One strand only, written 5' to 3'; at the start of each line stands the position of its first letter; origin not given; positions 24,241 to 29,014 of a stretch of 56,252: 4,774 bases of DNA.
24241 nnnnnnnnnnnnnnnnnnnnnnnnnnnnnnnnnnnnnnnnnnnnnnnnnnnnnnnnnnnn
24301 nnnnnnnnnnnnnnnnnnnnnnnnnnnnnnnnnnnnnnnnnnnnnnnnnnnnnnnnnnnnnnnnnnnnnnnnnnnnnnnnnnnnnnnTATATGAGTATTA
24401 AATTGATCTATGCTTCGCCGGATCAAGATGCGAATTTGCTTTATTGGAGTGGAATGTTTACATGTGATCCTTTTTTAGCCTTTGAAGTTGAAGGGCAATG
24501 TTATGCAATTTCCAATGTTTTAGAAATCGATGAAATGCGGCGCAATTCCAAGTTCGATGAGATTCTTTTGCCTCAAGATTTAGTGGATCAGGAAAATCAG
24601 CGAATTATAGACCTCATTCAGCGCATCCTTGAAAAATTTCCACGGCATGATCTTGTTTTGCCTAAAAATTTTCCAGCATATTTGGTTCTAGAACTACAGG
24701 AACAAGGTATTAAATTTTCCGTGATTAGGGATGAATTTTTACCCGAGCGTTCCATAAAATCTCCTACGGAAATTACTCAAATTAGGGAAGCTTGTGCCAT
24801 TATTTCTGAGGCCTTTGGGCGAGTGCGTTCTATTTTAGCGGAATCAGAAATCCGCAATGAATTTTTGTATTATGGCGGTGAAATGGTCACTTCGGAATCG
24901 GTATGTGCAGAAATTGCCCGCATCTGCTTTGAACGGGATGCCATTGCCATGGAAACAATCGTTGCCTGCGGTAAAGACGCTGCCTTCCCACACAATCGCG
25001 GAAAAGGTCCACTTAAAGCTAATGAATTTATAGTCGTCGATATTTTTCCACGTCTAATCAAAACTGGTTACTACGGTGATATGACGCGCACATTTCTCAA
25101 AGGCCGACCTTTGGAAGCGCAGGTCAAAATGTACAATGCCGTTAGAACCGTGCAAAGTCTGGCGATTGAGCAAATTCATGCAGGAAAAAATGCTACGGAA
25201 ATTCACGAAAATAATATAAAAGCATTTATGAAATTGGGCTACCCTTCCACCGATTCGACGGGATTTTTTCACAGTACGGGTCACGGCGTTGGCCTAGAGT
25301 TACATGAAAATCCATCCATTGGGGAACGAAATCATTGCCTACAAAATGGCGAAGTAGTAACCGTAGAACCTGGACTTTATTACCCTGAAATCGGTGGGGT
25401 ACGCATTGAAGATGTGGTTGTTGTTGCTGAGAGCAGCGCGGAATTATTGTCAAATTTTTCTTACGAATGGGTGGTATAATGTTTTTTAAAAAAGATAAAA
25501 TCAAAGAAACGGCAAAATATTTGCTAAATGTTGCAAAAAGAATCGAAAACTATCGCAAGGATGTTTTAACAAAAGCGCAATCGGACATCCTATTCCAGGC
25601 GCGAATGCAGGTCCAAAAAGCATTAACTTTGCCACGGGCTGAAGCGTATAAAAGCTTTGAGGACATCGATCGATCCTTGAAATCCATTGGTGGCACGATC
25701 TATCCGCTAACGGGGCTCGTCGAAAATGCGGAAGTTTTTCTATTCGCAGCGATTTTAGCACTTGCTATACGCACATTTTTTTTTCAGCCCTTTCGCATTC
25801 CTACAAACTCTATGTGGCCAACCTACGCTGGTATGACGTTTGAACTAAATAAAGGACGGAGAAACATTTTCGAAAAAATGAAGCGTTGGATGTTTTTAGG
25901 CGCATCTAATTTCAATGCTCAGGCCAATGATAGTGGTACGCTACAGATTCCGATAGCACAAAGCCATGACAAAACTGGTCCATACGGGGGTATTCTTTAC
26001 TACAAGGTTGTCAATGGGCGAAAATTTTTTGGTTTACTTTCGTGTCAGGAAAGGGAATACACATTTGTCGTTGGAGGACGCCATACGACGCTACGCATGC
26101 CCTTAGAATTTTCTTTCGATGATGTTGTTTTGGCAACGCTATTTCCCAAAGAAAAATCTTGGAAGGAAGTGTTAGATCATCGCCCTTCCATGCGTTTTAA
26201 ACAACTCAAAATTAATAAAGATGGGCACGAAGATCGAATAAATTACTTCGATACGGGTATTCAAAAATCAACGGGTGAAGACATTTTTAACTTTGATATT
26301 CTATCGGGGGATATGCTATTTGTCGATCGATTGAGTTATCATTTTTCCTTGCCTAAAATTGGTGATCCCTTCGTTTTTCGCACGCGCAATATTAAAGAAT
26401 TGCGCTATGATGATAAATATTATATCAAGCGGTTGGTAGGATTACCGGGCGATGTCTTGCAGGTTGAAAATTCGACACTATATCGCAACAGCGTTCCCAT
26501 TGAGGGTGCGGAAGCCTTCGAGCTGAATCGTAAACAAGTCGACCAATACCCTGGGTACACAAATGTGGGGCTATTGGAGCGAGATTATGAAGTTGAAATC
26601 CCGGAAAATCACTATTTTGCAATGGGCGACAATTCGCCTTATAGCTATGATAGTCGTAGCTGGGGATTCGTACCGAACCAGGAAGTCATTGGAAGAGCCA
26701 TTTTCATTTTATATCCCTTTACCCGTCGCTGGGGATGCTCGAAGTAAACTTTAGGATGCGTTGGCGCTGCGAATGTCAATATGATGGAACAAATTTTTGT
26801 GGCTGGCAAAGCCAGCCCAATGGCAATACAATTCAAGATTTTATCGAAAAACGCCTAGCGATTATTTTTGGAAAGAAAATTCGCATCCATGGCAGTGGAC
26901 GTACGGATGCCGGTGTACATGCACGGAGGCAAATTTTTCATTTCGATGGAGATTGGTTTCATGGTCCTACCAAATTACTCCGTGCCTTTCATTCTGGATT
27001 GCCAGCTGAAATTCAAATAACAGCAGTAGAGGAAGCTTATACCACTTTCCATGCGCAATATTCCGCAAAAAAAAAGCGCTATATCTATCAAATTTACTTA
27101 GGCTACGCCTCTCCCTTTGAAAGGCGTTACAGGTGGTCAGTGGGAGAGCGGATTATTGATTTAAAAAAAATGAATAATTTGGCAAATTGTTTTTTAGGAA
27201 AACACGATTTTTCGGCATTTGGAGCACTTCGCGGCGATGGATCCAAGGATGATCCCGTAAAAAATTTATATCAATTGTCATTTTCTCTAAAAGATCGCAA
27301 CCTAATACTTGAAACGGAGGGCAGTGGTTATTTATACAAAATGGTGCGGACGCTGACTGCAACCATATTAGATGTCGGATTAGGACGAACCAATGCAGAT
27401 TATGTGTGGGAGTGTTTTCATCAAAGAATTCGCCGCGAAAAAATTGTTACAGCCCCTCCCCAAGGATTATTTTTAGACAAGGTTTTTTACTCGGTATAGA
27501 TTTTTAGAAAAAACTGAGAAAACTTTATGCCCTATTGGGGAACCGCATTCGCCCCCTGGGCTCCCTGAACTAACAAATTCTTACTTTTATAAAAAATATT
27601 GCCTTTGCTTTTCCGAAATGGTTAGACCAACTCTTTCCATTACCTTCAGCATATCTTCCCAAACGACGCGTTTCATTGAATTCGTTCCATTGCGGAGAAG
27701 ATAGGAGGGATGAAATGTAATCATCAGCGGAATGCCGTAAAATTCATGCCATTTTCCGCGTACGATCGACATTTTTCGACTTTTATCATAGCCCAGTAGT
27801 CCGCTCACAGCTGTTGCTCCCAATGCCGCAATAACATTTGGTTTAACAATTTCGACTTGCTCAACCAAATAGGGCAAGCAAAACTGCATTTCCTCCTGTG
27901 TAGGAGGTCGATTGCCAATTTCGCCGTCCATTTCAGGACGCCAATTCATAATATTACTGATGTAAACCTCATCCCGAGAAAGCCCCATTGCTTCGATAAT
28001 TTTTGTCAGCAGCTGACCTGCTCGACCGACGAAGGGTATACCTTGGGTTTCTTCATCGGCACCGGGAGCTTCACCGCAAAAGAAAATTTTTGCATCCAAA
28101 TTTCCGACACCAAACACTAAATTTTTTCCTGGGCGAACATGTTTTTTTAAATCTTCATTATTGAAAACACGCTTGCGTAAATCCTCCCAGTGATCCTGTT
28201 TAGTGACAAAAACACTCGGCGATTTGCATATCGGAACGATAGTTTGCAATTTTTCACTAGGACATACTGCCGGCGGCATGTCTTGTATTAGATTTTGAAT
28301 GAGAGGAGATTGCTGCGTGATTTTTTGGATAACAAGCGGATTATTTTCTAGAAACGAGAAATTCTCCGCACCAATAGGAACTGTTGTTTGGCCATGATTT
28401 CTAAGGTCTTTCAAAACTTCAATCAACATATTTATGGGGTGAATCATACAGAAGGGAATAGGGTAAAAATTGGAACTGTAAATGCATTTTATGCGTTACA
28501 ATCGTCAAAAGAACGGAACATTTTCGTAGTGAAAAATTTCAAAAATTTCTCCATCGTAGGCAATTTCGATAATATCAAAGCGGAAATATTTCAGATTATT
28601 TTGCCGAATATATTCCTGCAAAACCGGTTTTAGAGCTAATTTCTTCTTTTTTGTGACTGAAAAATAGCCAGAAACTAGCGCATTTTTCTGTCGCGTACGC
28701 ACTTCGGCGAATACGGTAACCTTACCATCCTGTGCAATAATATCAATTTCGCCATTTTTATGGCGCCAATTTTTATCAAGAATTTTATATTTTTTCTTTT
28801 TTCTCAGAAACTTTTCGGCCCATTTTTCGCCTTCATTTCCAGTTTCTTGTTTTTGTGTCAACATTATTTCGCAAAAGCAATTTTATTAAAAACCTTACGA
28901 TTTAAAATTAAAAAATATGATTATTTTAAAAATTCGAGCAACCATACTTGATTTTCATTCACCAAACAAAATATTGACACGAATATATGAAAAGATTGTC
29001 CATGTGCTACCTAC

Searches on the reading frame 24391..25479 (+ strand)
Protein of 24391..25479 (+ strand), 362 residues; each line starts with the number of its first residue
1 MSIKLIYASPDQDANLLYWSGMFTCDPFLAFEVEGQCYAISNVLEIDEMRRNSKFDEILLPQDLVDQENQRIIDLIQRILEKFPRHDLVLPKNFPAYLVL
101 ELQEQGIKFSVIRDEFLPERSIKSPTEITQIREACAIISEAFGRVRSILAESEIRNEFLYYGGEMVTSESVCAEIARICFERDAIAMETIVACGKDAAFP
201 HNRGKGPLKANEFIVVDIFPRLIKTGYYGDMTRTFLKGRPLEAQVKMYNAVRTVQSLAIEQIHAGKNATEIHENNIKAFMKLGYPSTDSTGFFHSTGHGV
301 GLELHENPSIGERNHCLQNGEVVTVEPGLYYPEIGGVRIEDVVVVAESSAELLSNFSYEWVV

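Call 43: search_protein_families(library=pfam, proteins=[window:24391-25479:+], max_evalue=0.00001)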
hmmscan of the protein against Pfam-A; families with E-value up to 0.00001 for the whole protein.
window:24391-25479:+ (362 aa): 1 family
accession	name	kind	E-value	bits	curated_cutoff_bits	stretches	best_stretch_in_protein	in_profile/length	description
PF00557.29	Peptidase_M24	-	1.3e-45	156.2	23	1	130-347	2-208/208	Metallopeptidase family M24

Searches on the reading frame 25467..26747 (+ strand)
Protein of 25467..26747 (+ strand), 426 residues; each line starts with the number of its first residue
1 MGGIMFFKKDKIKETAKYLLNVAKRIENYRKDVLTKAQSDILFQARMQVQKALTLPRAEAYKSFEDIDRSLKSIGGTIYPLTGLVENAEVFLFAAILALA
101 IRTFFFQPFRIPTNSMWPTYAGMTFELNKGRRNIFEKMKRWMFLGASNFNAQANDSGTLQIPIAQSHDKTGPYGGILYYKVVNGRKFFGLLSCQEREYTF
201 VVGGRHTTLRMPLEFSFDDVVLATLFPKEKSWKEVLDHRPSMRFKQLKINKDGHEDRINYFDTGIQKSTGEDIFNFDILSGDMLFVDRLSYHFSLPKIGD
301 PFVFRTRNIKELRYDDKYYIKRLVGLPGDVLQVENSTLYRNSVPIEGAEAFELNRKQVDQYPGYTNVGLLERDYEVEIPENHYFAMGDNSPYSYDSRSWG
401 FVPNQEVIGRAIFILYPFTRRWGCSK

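Call 43: search_protein_families(library=pfam, proteins=[window:25467-26747:+], max_evalue=0.00001)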
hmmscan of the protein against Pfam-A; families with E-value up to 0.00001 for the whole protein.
window:25467-26747:+ (426 aa): 1 family
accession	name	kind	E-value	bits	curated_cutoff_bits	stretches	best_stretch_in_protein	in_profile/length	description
PF10502.14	Peptidase_S26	-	7.3e-38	130.6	22.9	1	278-415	37-167/168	Signal peptidase, peptidase S26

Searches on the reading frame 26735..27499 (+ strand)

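Call 43: search_protein_families(library=pfam, proteins=[window:26735-27499:+], max_evalue=0.00001)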
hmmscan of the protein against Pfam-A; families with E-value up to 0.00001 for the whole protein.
window:26735-27499:+ (254 aa): 1 family
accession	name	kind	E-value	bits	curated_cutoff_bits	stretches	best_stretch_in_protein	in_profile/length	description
PF01416.25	PseudoU_synth_1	-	2e-30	105.8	23.3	2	150-252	2-107/108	tRNA pseudouridine synthase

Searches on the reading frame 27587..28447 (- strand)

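Call 43: search_protein_families(library=pfam, proteins=[window:27587-28447:-], max_evalue=0.00001)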
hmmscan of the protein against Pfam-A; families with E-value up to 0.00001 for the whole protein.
window:27587-28447:- (286 aa): 1 family
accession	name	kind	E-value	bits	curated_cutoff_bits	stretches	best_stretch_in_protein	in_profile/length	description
PF03167.25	UDG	-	5.5e-38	130.7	24.3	1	112-266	1-140/141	Uracil DNA glycosylase superfamily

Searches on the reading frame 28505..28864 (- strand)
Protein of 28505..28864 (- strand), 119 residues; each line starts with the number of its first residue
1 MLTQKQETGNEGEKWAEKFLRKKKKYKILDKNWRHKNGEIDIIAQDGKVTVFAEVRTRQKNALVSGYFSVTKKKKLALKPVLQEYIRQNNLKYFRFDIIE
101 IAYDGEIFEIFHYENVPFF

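Call 43: search_protein_families(library=pfam, proteins=[window:28505-28864:-], max_evalue=0.00001)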
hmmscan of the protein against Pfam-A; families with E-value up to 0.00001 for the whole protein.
window:28505-28864:- (119 aa): 1 family
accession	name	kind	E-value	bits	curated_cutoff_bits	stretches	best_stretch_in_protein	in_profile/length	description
PF02021.23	UPF0102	-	2.6e-20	73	23.6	1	12-101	1-80/80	Uncharacterised protein family UPF0102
